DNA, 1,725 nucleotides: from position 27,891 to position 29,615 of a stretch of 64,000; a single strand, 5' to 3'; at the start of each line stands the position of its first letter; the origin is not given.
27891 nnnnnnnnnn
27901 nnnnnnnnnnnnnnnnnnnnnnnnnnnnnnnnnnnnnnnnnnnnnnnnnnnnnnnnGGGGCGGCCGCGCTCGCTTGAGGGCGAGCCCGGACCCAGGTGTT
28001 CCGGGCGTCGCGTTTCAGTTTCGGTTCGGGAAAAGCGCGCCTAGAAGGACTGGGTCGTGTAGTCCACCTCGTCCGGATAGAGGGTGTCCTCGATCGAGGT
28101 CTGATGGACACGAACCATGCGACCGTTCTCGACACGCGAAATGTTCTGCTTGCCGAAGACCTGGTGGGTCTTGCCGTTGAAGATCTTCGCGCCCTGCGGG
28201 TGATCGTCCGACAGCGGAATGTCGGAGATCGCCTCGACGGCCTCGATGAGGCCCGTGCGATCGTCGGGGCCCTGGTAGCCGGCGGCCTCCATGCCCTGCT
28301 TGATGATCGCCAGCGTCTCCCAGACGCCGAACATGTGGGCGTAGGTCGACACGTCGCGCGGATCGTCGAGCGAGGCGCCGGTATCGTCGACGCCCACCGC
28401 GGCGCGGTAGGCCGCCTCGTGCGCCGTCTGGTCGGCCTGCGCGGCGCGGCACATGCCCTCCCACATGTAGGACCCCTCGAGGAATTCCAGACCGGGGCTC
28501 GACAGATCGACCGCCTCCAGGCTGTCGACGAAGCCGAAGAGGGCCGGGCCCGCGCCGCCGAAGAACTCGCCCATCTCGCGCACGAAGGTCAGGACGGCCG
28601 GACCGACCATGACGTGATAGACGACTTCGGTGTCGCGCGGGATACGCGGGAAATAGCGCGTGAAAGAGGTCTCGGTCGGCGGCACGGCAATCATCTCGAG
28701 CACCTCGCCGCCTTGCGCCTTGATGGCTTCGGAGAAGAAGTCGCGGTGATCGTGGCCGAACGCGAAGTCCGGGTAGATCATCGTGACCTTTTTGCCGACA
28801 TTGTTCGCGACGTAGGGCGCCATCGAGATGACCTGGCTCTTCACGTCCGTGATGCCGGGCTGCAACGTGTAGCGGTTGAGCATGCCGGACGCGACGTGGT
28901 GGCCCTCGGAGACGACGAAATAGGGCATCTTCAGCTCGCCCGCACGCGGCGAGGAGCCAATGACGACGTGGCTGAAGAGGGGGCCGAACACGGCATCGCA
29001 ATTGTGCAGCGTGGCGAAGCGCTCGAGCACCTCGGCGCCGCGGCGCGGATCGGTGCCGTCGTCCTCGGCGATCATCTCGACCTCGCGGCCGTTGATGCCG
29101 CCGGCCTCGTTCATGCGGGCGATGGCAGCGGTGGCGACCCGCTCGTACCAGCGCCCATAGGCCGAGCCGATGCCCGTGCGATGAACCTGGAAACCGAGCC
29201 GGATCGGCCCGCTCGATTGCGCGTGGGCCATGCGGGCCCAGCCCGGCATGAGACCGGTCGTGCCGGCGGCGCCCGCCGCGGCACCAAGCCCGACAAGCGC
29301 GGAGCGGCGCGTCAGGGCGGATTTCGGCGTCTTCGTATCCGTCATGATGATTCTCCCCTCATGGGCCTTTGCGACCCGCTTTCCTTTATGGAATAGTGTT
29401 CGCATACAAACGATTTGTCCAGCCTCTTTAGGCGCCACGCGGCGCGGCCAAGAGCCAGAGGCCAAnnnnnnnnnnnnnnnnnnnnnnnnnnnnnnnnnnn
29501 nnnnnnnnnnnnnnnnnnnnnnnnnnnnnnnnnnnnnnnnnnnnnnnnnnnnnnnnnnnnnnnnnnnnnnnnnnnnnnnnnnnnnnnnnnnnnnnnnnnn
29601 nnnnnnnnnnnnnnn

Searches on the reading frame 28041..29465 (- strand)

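Call 62: search_protein_families(library=ncbifam, proteins=[window:28041-29465:-], max_evalue=0.00001)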
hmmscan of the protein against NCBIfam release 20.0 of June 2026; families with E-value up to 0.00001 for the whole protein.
window:28041-29465:- (474 aa): 3 families
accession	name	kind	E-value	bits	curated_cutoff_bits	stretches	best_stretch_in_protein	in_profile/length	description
TIGR03669.1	urea_ABC_arch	equivalog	1.6e-17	63.6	494.8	1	109-294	22-204/375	urea ABC transporter substrate-binding protein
TIGR03407.1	urea_ABC_UrtA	exception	2.7e-09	36.4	492.75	1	112-383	25-291/361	urea ABC transporter substrate-binding protein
NF011933.0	PRK15404.1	subfamily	3.1e-07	29.8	477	1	79-150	18-89/370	high-affinity branched-chain amino acid ABC transporter substrate-binding protein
